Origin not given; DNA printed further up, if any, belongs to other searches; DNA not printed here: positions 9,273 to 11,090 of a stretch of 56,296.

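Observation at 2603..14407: Type II FAS/PKS-like envelope-lipid or polyene cluster built around two KS genes and a CrtI-family flavoprotein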

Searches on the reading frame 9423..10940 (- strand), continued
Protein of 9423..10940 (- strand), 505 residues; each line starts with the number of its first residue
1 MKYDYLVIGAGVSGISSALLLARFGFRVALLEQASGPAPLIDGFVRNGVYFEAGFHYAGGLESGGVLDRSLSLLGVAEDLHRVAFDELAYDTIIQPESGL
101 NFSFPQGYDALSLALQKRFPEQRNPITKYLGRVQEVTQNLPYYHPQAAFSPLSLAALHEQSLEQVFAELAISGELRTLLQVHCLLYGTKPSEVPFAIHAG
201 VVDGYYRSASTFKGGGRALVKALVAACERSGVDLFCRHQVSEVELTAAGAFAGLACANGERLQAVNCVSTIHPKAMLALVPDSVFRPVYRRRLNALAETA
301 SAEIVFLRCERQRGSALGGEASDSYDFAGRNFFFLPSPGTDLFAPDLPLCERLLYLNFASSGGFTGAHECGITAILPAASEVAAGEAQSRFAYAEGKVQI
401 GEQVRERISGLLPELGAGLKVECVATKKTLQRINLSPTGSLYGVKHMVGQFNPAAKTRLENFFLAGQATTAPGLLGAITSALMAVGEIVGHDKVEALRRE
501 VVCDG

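Call 46: fold_search(model_id=the predicted structure, library=pdb)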
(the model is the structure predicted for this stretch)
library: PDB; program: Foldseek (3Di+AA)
matches with E <= 10: 1991; with E <= 0.001: 1392
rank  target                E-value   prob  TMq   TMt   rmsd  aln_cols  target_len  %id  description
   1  4rep                  5.2e-26  1.00  0.78  0.80   4.1       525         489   17  Crystal Structure of gamma-carotenoid desaturase (released 2015-07-15)
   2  3ka7                  1.6e-21  1.00  0.63  0.74   5.5       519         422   15  Crystal Structure of an oxidoreductase from Methanosarcina mazei. Northeast Structural Genomics Consortium target id MaR (released 2009-11-17)
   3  5mog_A                2.0e-21  1.00  0.68  0.73   6.0       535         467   14  Oryza sativa phytoene desaturase inhibited by norflurazon (released 2017-07-12)
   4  5mog_E                3.8e-21  1.00  0.68  0.73   5.7       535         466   14  Oryza sativa phytoene desaturase inhibited by norflurazon (released 2017-07-12)
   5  5mog_C                5.8e-21  1.00  0.67  0.71   7.7       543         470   14  Oryza sativa phytoene desaturase inhibited by norflurazon (released 2017-07-12)
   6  8dq7_A                9.3e-21  1.00  0.58  0.66   6.5       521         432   16  The structure of NicA2 variant F104L/A107T/S146I/G317D/H368R/L449V/N462S from Pseudomonas putida (released 2023-07-26)
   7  7c49_A                1.0e-20  1.00  0.58  0.66   6.4       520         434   15  nicA2 with cofactor FAD and substrate nicotine (released 2020-06-03)
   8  7c4a_B                1.0e-20  1.00  0.58  0.66   6.4       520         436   15  nicA2 with cofactor FAD (released 2020-06-03)
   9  5ttk_A                1.9e-20  1.00  0.59  0.67   6.3       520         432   15  Crystal Structure of Selenomethionine-incorporated Nicotine Oxidoreductase from Pseudomonas putida (released 2017-01-25)
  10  7eme_A                2.4e-20  1.00  0.59  0.70   6.2       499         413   16  Putative Leptospira interrogans recombinant L-amino acid oxidase (released 2021-08-18)
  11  5ttj_B                2.4e-20  1.00  0.58  0.65   6.5       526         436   16  Crystal Structure of Nicotine Oxidoreductase from Pseudomonas putida (released 2017-02-08)
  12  5mog_B                2.9e-20  1.00  0.67  0.71   6.2       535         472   14  Oryza sativa phytoene desaturase inhibited by norflurazon (released 2017-07-12)
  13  5ttk_C                3.6e-20  1.00  0.57  0.64   6.7       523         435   16  Crystal Structure of Selenomethionine-incorporated Nicotine Oxidoreductase from Pseudomonas putida (released 2017-01-25)
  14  6c71_B                4.6e-20  1.00  0.57  0.64   6.6       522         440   16  Nicotine Oxidoreductase in Complex with S-nicotine (released 2018-07-11)
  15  7kho_A                5.2e-20  1.00  0.55  0.62   7.9       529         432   16  NicA2 variant N462V in complex with (S)-nicotine (released 2021-02-10)
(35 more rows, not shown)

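Call 57: find_homologous_proteins(query=A2, max_evalue=1e-20)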
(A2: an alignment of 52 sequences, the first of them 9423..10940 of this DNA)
Query A2 (52 sequences) (505 aa, profile of the alignment): 77 proteins with E <= 1e-20 among 8000 candidates.
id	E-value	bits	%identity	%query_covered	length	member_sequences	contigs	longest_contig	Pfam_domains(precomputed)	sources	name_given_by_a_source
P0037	2.2e-217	741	40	99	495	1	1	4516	PF01266.31,PF01593.31,PF13450.13,PF00890.31,PF07992.21,PF00070.34,PF12831.14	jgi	jgi:all-trans-retinol 13,14-reductase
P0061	2.0e-214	731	38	99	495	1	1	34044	PF01266.31,PF01593.31,PF13450.13,PF00890.31,PF07992.21,PF00070.34,PF03486.21,PF01134.29,PF12831.14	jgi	jgi:all-trans-retinol 13,14-reductase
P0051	7.6e-214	730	38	99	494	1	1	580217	PF01266.31,PF01593.31,PF13450.13,PF00890.31,PF07992.21,PF00070.34,PF12831.14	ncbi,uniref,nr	ncbi:phytoene desaturase family protein [Geomonas propionica]|uniref:NAD(P)/FAD-dependent oxidoreduc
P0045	1.3e-213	729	41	99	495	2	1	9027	PF01266.31,PF01593.31,PF13450.13,PF00890.31,PF07992.21,PF01134.29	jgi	jgi:all-trans-retinol 13,14-reductase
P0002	1.7e-213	728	72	100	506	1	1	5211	PF01266.31,PF01593.31,PF13450.13,PF00890.31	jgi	-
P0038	3.2e-213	728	38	99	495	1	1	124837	PF01266.31,PF01593.31,PF13450.13,PF00890.31,PF07992.21,PF00070.34,PF01134.29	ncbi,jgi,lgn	ncbi:MAG TPA: NAD(P)/FAD-dependent oxidoreductase [Desulfuromonadaceae bacterium]|jgi:all-trans-reti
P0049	4.5e-213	727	39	99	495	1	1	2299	PF01266.31,PF01593.31,PF13450.13,PF01134.29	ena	-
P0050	5.0e-213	727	39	99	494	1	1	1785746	PF01266.31,PF01593.31,PF13450.13,PF00890.31,PF07992.21,PF00070.34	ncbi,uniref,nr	ncbi:phytoene desaturase family protein [Geomonas agri]|uniref:phytoene desaturase family protein n=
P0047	1.5e-212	725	40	98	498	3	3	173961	PF01266.31,PF01593.31,PF13450.13,PF00890.31,PF07992.21,PF03486.21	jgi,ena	-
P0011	1.9e-212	725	67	99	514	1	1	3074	PF01266.31,PF01593.31,PF13450.13,PF00890.31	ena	-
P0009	7.1e-212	723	68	100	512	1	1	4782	PF01266.31,PF01593.31,PF13450.13,PF00890.31,PF07992.21,PF00070.34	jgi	-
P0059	2.5e-211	721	40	99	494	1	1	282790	PF01266.31,PF01593.31,PF13450.13,PF00890.31,PF07992.21,PF00070.34,PF03486.21,PF01134.29,PF12831.14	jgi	jgi:all-trans-retinol 13,14-reductase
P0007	3.9e-211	721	69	100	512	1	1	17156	PF01266.31,PF01593.31,PF13450.13,PF00890.31,PF07992.21,PF00070.34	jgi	-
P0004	4.1e-211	721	72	100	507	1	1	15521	PF01266.31,PF01593.31,PF13450.13,PF00890.31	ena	-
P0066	6.1e-211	720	39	98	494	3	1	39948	PF01266.31,PF01593.31,PF13450.13,PF00890.31,PF07992.21,PF00070.34,PF03486.21,PF01134.29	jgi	-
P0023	2.1e-210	718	64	99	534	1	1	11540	PF01266.31,PF01593.31,PF13450.13,PF00890.31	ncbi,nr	ncbi:MAG: FAD-dependent oxidoreductase [Pseudomonadota bacterium]|nr:FAD-dependent oxidoreductase [P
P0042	2.2e-210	718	41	99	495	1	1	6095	PF01266.31,PF01593.31,PF13450.13,PF00890.31,PF00070.34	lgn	-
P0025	2.3e-210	718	68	99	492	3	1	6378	PF01266.31,PF01593.31,PF13450.13,PF00890.31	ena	-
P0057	3.0e-210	718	39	99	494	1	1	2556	PF01266.31,PF01593.31,PF13450.13,PF00890.31,PF07992.21,PF00070.34,PF01134.29,PF12831.14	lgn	-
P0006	3.2e-210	718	68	100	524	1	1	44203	PF01266.31,PF01593.31,PF13450.13,PF00890.31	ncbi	-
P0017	4.8e-210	717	67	99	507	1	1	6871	PF01266.31,PF01593.31,PF13450.13,PF00890.31,PF00070.34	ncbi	-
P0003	6.4e-210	717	73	100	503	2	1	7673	PF01266.31,PF01593.31,PF13450.13,PF00890.31,PF07992.21,PF00070.34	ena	-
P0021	7.2e-210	716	67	99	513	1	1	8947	PF01266.31,PF01593.31,PF13450.13,PF00890.31,PF00070.34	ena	-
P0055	7.3e-210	716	38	99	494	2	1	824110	PF01266.31,PF01593.31,PF13450.13,PF00890.31,PF07992.21,PF00070.34,PF12831.14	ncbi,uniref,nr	ncbi:phytoene desaturase family protein [Geomonas anaerohicana]|uniref:NAD(P)/FAD-dependent oxidored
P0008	8.9e-210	716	68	100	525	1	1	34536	PF01266.31,PF01593.31,PF13450.13,PF00890.31,PF07992.21,PF00070.34,PF03486.21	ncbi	-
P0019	1.2e-209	716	66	99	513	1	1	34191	PF01266.31,PF01593.31,PF13450.13,PF00890.31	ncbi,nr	ncbi:MAG: FAD-dependent oxidoreductase [Pseudomonadota bacterium]|nr:FAD-dependent oxidoreductase [P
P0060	2.0e-209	715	39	99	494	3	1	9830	PF01266.31,PF01593.31,PF13450.13,PF00890.31,PF07992.21,PF00070.34,PF03486.21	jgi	jgi:all-trans-retinol 13,14-reductase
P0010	5.3e-209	714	67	99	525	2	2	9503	PF01266.31,PF01593.31,PF13450.13,PF00890.31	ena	-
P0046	5.6e-209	713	38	99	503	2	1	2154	PF01266.31,PF01593.31,PF13450.13,PF00890.31,PF03486.21,PF01134.29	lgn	-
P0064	1.5e-208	712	38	99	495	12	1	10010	PF01266.31,PF01593.31,PF13450.13,PF00890.31,PF07992.21,PF00070.34,PF03486.21,PF12831.14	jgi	jgi:all-trans-retinol 13,14-reductase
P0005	1.7e-208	712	71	100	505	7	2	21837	PF01266.31,PF01593.31,PF13450.13,PF00890.31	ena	-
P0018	1.8e-208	712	65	100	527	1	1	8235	PF01266.31,PF01593.31,PF13450.13,PF00890.31,PF07992.21,PF00070.34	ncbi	-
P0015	3.5e-208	711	67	99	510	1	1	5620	PF01266.31,PF01593.31,PF13450.13,PF00890.31,PF00070.34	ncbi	-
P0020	4.6e-208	710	66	99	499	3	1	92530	PF01266.31,PF01593.31,PF13450.13,PF00890.31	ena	-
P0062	9.1e-208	709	39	99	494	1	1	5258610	PF01266.31,PF01593.31,PF13450.13,PF00890.31,PF07992.21,PF00070.34,PF01134.29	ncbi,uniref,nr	ncbi:NAD(P)/FAD-dependent oxidoreductase [Geomonas sp. RF6]|uniref:phytoene desaturase family protei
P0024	1.4e-207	709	65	99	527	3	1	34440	PF01266.31,PF01593.31,PF13450.13,PF00890.31,PF00070.34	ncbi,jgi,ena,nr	ncbi:MAG: NAD(P)/FAD-dependent oxidoreductase [Deltaproteobacteria bacterium]|nr:NAD(P)/FAD-dependen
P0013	6.1e-207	707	67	99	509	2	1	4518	PF01266.31,PF01593.31,PF13450.13,PF00890.31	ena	-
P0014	7.5e-207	706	68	99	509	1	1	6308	PF01266.31,PF01593.31,PF13450.13,PF00890.31,PF00070.34,PF01494.26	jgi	-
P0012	2.0e-206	705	68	100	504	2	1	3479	PF01266.31,PF01593.31,PF13450.13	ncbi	-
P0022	4.1e-206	704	66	99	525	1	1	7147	PF01266.31,PF01593.31,PF13450.13,PF00890.31,PF00070.34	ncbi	-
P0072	1.6e-205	702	37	98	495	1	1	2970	PF01266.31,PF01593.31,PF13450.13,PF00890.31,PF07992.21,PF00070.34,PF03486.21,PF12831.14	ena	-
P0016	1.7e-205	702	68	100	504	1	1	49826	PF01266.31,PF01593.31,PF13450.13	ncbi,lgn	-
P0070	1.5e-204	699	37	99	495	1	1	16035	PF01266.31,PF01593.31,PF13450.13,PF00890.31,PF07992.21,PF03486.21,PF12831.14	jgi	jgi:all-trans-retinol 13,14-reductase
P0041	7.0e-204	697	39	97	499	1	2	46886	PF01266.31,PF01593.31,PF13450.13,PF00890.31,PF07992.21,PF00070.34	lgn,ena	-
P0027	7.1e-204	697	62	100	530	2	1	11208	PF01266.31,PF01593.31,PF13450.13,PF00890.31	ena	-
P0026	1.3e-203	696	65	99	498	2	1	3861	PF01266.31,PF01593.31,PF13450.13,PF00890.31,PF00070.34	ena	-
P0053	1.8e-200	685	40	98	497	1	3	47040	PF01266.31,PF01593.31,PF13450.13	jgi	jgi:all-trans-retinol 13,14-reductase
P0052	4.3e-200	684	38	99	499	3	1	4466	PF01266.31,PF01593.31,PF13450.13,PF00890.31,PF00070.34,PF01134.29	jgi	-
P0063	6.1e-200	684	36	99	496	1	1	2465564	PF01266.31,PF01593.31,PF13450.13,PF00890.31,PF07992.21,PF00070.34,PF03486.21,PF01494.26,PF12831.14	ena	-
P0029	3.6e-199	681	63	99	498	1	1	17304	PF01266.31,PF01593.31,PF13450.13,PF00890.31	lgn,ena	-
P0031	4.9e-199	681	51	100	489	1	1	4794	PF01266.31,PF01593.31,PF13450.13,PF00890.31,PF00070.34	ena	-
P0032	9.2e-198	676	51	100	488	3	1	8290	PF01266.31,PF01593.31,PF13450.13,PF00890.31,PF00070.34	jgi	-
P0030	2.0e-197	675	63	99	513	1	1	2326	PF01266.31,PF01593.31,PF13450.13,PF00890.31,PF07992.21,PF00070.34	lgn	-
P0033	3.0e-197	675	50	100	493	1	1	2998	PF01266.31,PF01593.31,PF13450.13,PF00890.31,PF07992.21,PF00070.34,PF01494.26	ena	-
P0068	1.4e-195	669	39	99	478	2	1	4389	PF01266.31,PF01593.31,PF13450.13,PF00890.31,PF01494.26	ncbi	-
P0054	2.4e-195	668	38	99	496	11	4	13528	PF01266.31,PF01593.31,PF13450.13,PF00890.31,PF07992.21,PF03486.21,PF01134.29,PF01494.26,PF12831.14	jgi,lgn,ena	jgi:all-trans-retinol 13,14-reductase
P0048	2.5e-195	668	41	98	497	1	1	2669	PF01266.31,PF01593.31,PF13450.13,PF00070.34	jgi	jgi:all-trans-retinol 13,14-reductase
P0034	4.0e-194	664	49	100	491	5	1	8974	PF01266.31,PF01593.31,PF13450.13,PF00890.31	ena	-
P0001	1.1e-193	663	100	93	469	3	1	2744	PF01266.31,PF01593.31,PF13450.13,PF00890.31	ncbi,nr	ncbi:NAD(P)/FAD-dependent oxidoreductase, partial [bacterium]|nr:NAD(P)/FAD-dependent oxidoreductase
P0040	3.3e-192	658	41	99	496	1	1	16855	PF01266.31,PF01593.31,PF13450.13,PF07992.21,PF00070.34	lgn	-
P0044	2.6e-191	655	40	99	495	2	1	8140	PF01266.31,PF01593.31,PF13450.13,PF00890.31,PF07992.21,PF00070.34,PF03486.21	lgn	-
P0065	2.9e-191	655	39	100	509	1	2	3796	PF01266.31,PF01593.31,PF13450.13,PF00890.31,PF07992.21,PF01494.26,PF12831.14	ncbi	-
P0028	2.2e-189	649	63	96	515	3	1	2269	PF01593.31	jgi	jgi:all-trans-retinol 13,14-reductase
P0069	4.8e-189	648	39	99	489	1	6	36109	PF01266.31,PF01593.31,PF13450.13,PF00890.31,PF07992.21,PF00070.34,PF12831.14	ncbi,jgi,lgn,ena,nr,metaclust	ncbi:MAG: hypothetical protein A2091_05960 [Desulfuromonadales bacterium GWD2_61_12]|nr:MAG: hypothe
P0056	5.8e-189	647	41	99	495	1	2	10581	PF01266.31,PF01593.31,PF13450.13,PF00890.31,PF00070.34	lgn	-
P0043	1.2e-188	646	41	99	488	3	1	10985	PF01266.31,PF01593.31,PF13450.13,PF00890.31,PF07992.21,PF01494.26,PF12831.14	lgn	-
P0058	1.3e-188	646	39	98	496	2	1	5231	PF01266.31,PF01593.31,PF13450.13,PF00890.31,PF07992.21,PF03486.21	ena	-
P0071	3.0e-175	602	35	99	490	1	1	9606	PF01266.31,PF01593.31,PF13450.13,PF00890.31,PF03486.21,PF01494.26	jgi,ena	-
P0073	3.1e-171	589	36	99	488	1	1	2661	PF01266.31,PF01593.31,PF13450.13,PF00890.31,PF03486.21,PF01494.26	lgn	-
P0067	7.1e-169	581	38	97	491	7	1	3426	PF01266.31,PF01593.31,PF13450.13,PF00890.31,PF03486.21,PF01494.26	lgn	-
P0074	1.1e-166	574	37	96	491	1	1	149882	PF01266.31,PF01593.31,PF13450.13,PF07992.21,PF00070.34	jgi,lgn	jgi:all-trans-retinol 13,14-reductase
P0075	6.0e-164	565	35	98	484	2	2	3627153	PF01266.31,PF01593.31,PF13450.13,PF00890.31,PF07992.21,PF03486.21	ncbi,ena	-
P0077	1.7e-141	491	27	95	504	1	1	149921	PF01266.31,PF01593.31,PF13450.13,PF00890.31,PF03486.21,PF12831.14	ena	-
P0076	5.2e-130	453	26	97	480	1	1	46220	PF01266.31,PF13450.13,PF00890.31,PF00996.25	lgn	-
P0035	5.2e-113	397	54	68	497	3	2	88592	PF01593.31,PF02801.29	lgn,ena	-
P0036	1.8e-99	352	66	55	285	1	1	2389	PF01593.31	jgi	jgi:all-trans-retinol 13,14-reductase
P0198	6.0e-28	116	23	97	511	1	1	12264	PF01946.24,PF01266.31,PF01593.31,PF13450.13,PF00890.31,PF07992.21,PF03486.21,PF01494.26,PF12831.14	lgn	-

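Call 58: find_encoding_contigs(protein=P0077, flank=10000, max_places=2)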
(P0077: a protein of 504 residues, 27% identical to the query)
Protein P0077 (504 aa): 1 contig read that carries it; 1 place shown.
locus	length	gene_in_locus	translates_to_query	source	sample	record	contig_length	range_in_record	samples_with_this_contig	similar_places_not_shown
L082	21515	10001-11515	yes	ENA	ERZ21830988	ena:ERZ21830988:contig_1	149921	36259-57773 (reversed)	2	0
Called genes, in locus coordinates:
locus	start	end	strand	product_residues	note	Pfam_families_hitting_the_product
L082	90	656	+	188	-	-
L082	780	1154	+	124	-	PF22817:ApeP-like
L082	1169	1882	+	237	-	PF03548:LolA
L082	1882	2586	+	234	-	-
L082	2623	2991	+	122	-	PF07977:FabA (weak), PF22818:ApeI-like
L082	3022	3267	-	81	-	PF00550:PP-binding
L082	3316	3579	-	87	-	PF00550:PP-binding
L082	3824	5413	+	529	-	PF00221:Lyase_aromatic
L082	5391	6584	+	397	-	PF00535:Glycos_transf_2, PF09835:DUF2062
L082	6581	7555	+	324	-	PF03279:Lip_A_acyltrans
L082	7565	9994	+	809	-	PF03176:MMPL (faint)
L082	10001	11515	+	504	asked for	PF00890:FAD_binding_2, PF01266:DAO (weak), PF01593:Amino_oxidase (weak), PF03486:HI0933_like (faint), PF12831:FAD_oxidored, PF13450:NAD_binding_8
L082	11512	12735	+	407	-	PF00109:ketoacyl-synt, PF02801:Ketoacyl-synt_C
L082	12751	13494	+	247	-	PF00106:adh_short, PF08659:KR, PF13561:adh_short_C2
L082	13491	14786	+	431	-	PF00109:ketoacyl-synt, PF00108:Thiolase_N (faint), PF02801:Ketoacyl-synt_C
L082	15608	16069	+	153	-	PF13279:4HBT_2, PF03061:4HBT (weak)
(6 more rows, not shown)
